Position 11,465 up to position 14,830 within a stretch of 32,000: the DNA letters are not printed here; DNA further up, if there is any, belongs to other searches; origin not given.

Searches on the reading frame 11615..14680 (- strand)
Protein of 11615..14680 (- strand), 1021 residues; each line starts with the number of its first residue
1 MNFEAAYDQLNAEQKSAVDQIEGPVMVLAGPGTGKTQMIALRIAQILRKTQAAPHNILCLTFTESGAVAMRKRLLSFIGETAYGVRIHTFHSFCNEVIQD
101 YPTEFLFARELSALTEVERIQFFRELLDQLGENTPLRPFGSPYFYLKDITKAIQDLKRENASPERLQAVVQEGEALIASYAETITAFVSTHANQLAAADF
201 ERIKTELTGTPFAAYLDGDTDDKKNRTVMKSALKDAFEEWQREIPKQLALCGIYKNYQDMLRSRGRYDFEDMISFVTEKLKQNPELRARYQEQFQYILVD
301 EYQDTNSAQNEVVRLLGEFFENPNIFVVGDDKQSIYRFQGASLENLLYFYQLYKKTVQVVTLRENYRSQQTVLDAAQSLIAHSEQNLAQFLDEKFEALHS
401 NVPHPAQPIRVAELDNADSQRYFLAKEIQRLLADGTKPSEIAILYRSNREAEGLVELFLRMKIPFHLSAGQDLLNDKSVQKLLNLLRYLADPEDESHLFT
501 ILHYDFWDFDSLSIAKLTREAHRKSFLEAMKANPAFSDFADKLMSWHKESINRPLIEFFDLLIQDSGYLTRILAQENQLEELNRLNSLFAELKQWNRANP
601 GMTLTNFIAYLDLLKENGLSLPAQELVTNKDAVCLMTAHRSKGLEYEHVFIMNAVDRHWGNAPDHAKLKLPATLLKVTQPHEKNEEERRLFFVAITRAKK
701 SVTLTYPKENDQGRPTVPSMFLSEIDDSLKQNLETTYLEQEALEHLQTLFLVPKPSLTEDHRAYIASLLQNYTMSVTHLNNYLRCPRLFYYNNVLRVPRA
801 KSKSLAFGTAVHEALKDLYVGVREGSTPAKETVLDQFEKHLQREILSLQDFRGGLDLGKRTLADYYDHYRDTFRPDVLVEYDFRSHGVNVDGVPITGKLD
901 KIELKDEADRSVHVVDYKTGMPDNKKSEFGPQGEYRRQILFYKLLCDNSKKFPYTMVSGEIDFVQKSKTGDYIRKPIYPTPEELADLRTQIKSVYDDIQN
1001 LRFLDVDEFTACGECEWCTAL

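Call 11: search_protein_families(library=pfam, proteins=[window:11615-14680:-], max_evalue=0.1)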
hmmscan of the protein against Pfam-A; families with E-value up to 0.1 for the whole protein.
window:11615-14680:- (1021 aa): 13 families
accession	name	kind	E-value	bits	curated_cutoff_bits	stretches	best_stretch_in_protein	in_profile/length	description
PF00580.27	UvrD-helicase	-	2.6e-64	218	23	1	10-353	1-270/271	UvrD/REP helicase N-terminal domain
PF13361.12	UvrD_C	-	3.2e-42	145.6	25.6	2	533-708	210-349/350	UvrD-like helicase C-terminal domain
PF12705.13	PDDEXK_1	-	1.5e-28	100.8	22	1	773-1017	1-242/247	PD-(D/E)XK nuclease superfamily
PF13245.12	AAA_19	-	6.2e-18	65.7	25.1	1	14-338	1-133/134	AAA domain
PF13538.12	UvrD_C_2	-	3.1e-10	40.2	27.4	2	680-704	27-51/52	UvrD-like helicase C-terminal domain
PF13604.12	AAA_30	-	3.9e-07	30.4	27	1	9-73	1-65/191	AAA domain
PF08696.17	Dna2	-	6.7e-05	23.1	22.4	1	774-849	56-127/204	DNA replication factor Dna2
PF01443.25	Viral_helicase1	-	7.2e-05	23.1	21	0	672-703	207-225/228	Viral superfamily 1 RNA helicase core domain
PF00270.35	DEAD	-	0.0028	17.9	26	1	13-80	3-71/167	DEAD/DEAH box helicase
PF01930.23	Cas_Cas4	-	0.006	17.1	22.7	0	776-816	2-42/160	Domain of unknown function DUF83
PF11181.13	YflT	-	0.008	17.1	26.2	0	298-340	2-44/99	Heat induced stress protein YflT domain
PF13086.12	AAA_11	-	0.011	15.9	27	1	9-87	1-89/257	AAA domain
PF04851.21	ResIII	-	0.049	14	22.5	0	11-79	5-78/164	Type III restriction enzyme, res subunit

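Call 12: search_protein_families(library=ncbifam, proteins=[window:11615-14680:-], max_evalue=0.1)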
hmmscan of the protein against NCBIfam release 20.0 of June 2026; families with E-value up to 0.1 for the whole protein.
window:11615-14680:- (1021 aa): 26 families (the best 25 are shown)
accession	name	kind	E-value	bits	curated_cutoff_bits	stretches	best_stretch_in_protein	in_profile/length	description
TIGR01073.1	pcrA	equivalog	2.1e-102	343.8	911.2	2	247-736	163-642/725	DNA helicase PcrA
TIGR01074.1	rep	equivalog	1.5e-87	294.4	951.45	2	238-740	153-649/668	DNA helicase Rep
TIGR01075.1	uvrD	equivalog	5.1e-79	266.4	1144.45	2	249-735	164-641/715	DNA helicase II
NF008743.0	PRK11773.1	equivalog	5.9e-79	266.2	965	2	249-733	169-644/720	DNA helicase II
NF008172.0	PRK10919.1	equivalog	3.1e-68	230.6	1168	2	246-727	162-636/673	DNA helicase Rep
TIGR02785.1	addA_Gpos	equivalog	2.1e-51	174.9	707.65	3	253-379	344-479/1234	helicase-exonuclease AddAB subunit AddA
TIGR00609.1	recB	equivalog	2.3e-46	158.5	696.05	2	249-735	325-842/1175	exodeoxyribonuclease V subunit beta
NF008276.0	PRK11054.1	equivalog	6e-46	157.2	543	3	230-391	371-527/684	DNA helicase IV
TIGR02784.1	addA_alphas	equivalog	4.3e-44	151.2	860.75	4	246-401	339-513/1138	double-strand break repair helicase AddA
NF010485.0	PRK13909.1-2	equivalog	4.3e-37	127.8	650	3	180-501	205-526/909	RecB-like helicase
NF010487.0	PRK13909.1-4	equivalog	8.1e-27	93.8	759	2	86-488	100-525/924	RecB-like helicase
NF008128.0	PRK10876.1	equivalog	6e-20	70.6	1697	2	249-386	331-467/1181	exodeoxyribonuclease V subunit beta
NF010486.0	PRK13909.1-3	equivalog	1.8e-14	52.7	1109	3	289-490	326-535/921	RecB-like helicase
NF041464.1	HelD_BACSU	equivalog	1.8e-11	42.7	419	1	266-456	522-691/779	RNA polymerase recycling motor HelD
NF010484.0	PRK13909.1-1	equivalog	5.6e-11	41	1074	2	289-452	340-509/945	RecB-like helicase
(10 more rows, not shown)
